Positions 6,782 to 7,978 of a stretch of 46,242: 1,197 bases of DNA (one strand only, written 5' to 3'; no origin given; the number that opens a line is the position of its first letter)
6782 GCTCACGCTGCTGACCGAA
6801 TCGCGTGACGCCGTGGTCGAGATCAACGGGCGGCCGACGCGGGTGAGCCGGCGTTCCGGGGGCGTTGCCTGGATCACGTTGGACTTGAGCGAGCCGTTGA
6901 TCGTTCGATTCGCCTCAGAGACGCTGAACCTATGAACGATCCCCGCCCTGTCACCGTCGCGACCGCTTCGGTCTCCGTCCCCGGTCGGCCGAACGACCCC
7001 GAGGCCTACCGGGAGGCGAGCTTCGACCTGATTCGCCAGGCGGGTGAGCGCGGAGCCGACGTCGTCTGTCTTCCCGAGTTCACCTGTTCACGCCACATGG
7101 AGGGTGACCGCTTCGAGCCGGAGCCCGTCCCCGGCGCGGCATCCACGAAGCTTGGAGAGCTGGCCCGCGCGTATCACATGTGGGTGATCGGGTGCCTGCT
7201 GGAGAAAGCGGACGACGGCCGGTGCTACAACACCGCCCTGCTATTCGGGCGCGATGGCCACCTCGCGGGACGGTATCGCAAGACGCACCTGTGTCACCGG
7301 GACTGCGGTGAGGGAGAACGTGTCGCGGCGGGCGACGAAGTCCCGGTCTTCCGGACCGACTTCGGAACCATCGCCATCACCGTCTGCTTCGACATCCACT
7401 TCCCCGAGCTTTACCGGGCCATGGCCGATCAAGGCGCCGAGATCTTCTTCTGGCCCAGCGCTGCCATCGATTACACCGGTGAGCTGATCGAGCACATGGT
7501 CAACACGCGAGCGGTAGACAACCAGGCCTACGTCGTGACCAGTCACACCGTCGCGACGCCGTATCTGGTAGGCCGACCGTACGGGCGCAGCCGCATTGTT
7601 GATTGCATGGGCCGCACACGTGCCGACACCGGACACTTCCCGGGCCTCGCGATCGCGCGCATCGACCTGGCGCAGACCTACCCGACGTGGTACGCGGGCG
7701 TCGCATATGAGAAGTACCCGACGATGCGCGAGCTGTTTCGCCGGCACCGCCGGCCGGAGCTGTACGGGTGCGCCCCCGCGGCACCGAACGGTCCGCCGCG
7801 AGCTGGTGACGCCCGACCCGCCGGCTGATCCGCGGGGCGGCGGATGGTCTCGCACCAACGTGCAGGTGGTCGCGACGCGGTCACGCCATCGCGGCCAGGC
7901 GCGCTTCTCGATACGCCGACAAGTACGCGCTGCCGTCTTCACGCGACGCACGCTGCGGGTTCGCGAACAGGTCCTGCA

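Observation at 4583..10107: Catabolic-context DegT aminotransferase + Gfo/Idh/MocA + two N-deacylases + importer: candidate amino-sugar de-N-acylation/deamination pathway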

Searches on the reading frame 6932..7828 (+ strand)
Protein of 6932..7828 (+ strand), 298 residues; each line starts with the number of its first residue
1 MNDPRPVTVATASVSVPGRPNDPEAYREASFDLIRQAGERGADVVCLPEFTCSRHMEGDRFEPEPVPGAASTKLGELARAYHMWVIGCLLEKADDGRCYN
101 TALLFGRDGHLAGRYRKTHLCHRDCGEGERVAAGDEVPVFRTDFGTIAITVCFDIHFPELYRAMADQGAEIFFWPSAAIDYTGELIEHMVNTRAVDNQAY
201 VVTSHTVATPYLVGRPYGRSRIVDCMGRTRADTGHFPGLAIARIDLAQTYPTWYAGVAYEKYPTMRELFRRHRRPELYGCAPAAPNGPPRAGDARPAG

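Call 3: search_protein_families(library=pfam, proteins=[window:6932-7828:+], max_evalue=0.01)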
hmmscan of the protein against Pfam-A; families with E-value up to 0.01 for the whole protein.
window:6932-7828:+ (298 aa): 1 family
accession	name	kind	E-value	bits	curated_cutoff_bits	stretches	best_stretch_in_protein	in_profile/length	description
PF00795.27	CN_hydrolase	-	2.8e-43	148.5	23.2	1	12-251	3-253/256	Carbon-nitrogen hydrolase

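Call 6: search_protein_families(library=ncbifam, proteins=[window:6932-7828:+], max_evalue=0.01)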
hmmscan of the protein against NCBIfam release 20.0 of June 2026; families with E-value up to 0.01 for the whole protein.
window:6932-7828:+ (298 aa): 11 families
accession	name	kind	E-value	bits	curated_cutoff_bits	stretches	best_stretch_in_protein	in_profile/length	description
NF033621.1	de_GSH_amidase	exception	5.8e-25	88.1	355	1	27-247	17-238/260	deaminated glutathione amidase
NF043013.1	DeGluthAmidYersProt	equivalog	4.9e-21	75.1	500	1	71-229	66-235/278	deaminated glutathione amidase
NF040852.1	nitrile_Arch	equivalog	5.7e-21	74.8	500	1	23-210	15-201/262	nitrilase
TIGR03381.1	agmatine_aguB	equivalog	2e-19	70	410.25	1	28-249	19-258/279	N-carbamoylputrescine amidase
TIGR00546.1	lnt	equivalog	8.9e-13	48.2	132.9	2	130-177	301-349/395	apolipoprotein N-acyltransferase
NF007757.0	PRK10438.1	equivalog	5.8e-10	38.8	249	1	40-232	33-219/256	amidohydrolase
NF009803.0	PRK13287.1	equivalog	1.1e-09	37.5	406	1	36-191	47-201/333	formamidase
NF009802.0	PRK13286.1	equivalog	1.4e-09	37.4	427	1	37-235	47-248/345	aliphatic amidase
NF010588.0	PRK13981.1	equivalog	1.8e-09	36.6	479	1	31-204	27-204/546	NAD+ synthase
TIGR04048.1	nitrile_sll0784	equivalog_domain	2.4e-06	26.8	502.6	1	66-203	75-213/301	Nit6803 family nitrilase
NF002730.0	PRK02628.1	equivalog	0.0035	15.6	473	1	13-157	17-163/677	NAD(+) synthase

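Call 25: search_solved_structures(query=window:6932-7828:+, max_evalue=1e-8)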
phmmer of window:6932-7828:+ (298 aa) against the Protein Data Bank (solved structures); distinct sequences matched with E-value up to 1e-8: 21.
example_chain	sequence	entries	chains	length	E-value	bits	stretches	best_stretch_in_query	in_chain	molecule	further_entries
2w1v_A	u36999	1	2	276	7.9e-28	100.5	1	31-247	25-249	NITRILASE HOMOLOG 2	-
1f89_A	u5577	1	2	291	3.3e-22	82.1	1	14-245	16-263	32.5 KDA PROTEIN YLR351C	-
1ems_A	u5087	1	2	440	2.3e-20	76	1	20-248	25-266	NIT-FRAGILE HISTIDINE TRIAD FUSION PROTEIN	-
2vhh_A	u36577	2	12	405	2.8e-19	72.4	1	31-209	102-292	CG3027-PA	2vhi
1j31_A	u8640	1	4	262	1.3e-17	66.9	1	31-208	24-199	Hypothetical protein PH0642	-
7ovg_A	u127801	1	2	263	2.4e-16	62.8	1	31-208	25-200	CN hydrolase domain-containing protein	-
6ypa_A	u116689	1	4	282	2.9e-16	62.5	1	31-208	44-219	CN hydrolase domain-containing protein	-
3ivz_A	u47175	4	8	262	4.5e-16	61.9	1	22-209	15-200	Nitrilase | Beta ureidopropionase (Beta-alanine synthase)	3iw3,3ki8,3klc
7elf_A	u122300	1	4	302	2.9e-14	56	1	92-246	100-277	KLLA0E15247p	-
8pt4_A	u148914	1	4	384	4.4e-13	52.1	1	48-211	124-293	Beta-ureidopropionase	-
6ftq_A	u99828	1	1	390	4.8e-13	51.9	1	48-211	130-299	Beta-ureidopropionase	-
5h8i_A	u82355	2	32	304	9.8e-13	50.9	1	32-178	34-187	N-carbamoylputrescine amidohydrolase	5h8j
6mg6_A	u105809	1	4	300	1.1e-12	50.7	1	76-178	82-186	Carbon-nitrogen hydrolase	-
5h8k_A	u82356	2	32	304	2.4e-11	46.4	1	32-178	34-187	N-carbamoylputrescine amidohydrolase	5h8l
3p8k_A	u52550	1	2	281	3.1e-11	46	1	42-206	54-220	Hydrolase, carbon-nitrogen family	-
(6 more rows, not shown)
